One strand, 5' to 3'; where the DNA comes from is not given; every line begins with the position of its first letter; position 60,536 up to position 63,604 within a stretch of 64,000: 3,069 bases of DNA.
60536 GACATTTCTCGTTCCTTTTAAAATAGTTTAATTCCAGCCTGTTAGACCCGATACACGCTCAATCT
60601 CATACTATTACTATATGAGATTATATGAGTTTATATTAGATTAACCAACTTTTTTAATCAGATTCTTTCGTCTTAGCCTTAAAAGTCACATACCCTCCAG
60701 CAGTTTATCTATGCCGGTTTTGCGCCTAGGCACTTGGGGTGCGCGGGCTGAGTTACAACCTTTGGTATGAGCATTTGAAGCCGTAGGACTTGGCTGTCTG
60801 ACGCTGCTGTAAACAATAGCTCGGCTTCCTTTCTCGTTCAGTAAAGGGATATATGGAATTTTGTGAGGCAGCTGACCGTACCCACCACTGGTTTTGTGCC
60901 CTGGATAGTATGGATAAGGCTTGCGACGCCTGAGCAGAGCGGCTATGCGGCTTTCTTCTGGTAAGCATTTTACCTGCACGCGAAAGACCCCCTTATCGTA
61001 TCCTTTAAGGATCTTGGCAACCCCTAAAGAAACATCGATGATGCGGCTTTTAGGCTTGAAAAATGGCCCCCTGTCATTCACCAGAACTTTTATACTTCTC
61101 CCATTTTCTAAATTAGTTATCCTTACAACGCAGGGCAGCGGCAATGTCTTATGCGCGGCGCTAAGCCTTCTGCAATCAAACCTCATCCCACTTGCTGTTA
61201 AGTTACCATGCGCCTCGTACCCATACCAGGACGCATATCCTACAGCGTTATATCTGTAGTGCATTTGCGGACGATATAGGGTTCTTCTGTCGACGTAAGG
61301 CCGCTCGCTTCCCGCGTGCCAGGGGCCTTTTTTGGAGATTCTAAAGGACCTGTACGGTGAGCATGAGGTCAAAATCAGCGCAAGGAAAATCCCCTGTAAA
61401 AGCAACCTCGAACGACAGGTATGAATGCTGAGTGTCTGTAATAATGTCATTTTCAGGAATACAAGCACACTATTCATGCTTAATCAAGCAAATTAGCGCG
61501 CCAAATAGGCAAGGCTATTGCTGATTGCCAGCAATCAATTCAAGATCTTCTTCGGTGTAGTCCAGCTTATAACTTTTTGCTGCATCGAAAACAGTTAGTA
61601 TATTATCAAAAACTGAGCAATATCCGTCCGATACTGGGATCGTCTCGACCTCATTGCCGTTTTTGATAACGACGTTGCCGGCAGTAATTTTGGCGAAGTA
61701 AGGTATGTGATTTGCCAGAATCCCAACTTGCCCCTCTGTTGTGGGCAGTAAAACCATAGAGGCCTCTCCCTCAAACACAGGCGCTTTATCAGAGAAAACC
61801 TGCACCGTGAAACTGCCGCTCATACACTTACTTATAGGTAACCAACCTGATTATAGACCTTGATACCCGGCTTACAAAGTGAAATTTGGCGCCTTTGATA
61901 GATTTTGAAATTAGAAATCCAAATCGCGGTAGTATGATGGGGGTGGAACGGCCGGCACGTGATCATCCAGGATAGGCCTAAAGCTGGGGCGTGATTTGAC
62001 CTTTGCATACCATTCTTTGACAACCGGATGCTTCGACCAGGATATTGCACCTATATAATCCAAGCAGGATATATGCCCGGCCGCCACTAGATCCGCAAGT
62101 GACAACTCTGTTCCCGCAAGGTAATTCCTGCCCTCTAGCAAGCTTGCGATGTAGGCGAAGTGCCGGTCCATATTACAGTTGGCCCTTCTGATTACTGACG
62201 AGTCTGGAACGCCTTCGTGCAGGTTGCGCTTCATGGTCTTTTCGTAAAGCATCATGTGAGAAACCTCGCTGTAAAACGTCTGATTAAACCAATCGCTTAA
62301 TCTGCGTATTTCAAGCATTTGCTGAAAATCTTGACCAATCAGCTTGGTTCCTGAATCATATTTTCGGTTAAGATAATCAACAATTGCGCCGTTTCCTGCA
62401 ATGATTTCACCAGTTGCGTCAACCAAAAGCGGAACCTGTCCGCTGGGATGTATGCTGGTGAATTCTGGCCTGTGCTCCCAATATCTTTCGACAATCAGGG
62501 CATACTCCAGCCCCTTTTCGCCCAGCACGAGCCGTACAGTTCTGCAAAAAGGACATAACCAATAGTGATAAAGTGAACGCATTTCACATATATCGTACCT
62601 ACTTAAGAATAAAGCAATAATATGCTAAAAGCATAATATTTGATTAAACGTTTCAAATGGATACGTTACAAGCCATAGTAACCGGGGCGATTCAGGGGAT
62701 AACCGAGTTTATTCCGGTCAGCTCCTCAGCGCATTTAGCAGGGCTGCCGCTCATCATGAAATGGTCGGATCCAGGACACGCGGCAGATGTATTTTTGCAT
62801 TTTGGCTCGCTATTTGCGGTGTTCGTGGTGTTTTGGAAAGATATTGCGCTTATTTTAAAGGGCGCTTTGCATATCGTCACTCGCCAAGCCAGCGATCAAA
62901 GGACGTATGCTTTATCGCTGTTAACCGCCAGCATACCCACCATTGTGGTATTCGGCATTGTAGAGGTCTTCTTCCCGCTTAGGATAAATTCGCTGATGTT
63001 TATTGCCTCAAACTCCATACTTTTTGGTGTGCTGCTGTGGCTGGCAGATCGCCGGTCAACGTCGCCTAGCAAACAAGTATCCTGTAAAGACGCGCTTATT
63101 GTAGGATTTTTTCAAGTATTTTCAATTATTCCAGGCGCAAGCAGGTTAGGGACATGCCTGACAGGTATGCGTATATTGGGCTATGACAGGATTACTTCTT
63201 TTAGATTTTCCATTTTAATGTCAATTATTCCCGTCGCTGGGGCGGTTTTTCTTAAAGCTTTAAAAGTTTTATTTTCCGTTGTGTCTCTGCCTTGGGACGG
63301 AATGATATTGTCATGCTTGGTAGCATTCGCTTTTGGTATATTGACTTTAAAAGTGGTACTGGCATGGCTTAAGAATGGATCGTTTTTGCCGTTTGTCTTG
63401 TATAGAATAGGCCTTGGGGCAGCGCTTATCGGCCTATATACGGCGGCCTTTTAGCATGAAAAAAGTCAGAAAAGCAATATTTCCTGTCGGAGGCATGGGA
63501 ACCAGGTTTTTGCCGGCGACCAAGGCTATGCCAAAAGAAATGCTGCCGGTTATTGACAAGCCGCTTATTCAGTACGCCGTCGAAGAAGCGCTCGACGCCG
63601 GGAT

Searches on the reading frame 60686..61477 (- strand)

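Call 66: search_protein_families(library=pfam, proteins=[window:60686-61477:-], max_evalue=0.001)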
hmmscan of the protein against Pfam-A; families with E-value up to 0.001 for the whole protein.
window:60686-61477:- (263 aa): 1 family
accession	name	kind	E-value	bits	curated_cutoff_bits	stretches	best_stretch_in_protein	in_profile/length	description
PF03330.24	DPBB_1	-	7e-19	68.3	28.8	1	78-169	2-83/83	Lytic transglycolase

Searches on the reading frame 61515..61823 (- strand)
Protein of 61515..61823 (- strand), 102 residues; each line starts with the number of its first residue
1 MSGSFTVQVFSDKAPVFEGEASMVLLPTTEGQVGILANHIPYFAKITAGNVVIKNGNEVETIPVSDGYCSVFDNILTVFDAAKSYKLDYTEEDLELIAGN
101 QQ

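Call 66: search_protein_families(library=pfam, proteins=[window:61515-61823:-], max_evalue=0.001)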
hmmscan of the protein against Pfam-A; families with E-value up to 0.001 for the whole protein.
window:61515-61823:- (102 aa): 1 family
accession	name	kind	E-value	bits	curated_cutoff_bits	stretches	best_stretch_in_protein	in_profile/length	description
PF02823.21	ATP-synt_DE_N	-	2.5e-17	63.1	27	1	5-78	1-75/80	ATP synthase, Delta/Epsilon chain, beta-sandwich domain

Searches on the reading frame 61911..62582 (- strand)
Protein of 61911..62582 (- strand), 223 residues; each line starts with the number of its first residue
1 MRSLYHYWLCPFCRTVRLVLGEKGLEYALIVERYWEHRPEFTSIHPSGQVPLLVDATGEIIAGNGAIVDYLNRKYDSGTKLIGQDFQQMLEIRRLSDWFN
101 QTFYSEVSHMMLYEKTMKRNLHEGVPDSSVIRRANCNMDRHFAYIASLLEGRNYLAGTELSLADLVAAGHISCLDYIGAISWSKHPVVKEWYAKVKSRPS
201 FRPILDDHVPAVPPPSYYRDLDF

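Call 66: search_protein_families(library=pfam, proteins=[window:61911-62582:-], max_evalue=0.001)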
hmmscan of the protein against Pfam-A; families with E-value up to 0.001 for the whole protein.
window:61911-62582:- (223 aa): 6 families
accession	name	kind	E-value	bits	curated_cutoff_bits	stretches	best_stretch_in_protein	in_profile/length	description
PF13409.12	GST_N_2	-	2.2e-15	57.5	25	1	10-73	2-69/70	Glutathione S-transferase, N-terminal domain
PF13417.12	GST_N_3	-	2.3e-15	57.1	22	1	4-76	1-72/75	Glutathione S-transferase, N-terminal domain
PF02798.26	GST_N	-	1.9e-09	38.2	20.9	1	4-73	5-76/76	Glutathione S-transferase, N-terminal domain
PF14497.11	GST_C_3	-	3.5e-07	30.8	21.6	1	137-200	30-96/104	Glutathione S-transferase, C-terminal domain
PF00043.30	GST_C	-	4.8e-07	30.4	20.7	1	137-199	30-93/93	Glutathione S-transferase, C-terminal domain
PF13410.11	GST_C_2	-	1.2e-05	25.7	24.9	1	138-193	11-68/69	Glutathione S-transferase, C-terminal domain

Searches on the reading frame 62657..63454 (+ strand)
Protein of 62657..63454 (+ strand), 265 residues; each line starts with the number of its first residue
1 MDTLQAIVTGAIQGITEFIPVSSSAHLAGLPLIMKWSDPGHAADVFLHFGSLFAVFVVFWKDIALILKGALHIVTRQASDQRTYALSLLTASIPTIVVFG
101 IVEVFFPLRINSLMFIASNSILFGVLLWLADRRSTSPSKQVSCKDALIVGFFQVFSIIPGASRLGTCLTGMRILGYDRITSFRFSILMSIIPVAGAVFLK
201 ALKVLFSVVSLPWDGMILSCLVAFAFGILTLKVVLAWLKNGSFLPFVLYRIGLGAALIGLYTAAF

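Call 66: search_protein_families(library=pfam, proteins=[window:62657-63454:+], max_evalue=0.001)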
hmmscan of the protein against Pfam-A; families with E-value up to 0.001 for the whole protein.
window:62657-63454:+ (265 aa): 1 family
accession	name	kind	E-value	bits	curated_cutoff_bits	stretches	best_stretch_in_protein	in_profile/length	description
PF02673.24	BacA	-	1.5e-58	198.9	33.4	1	6-255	1-256/257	Bacitracin resistance protein BacA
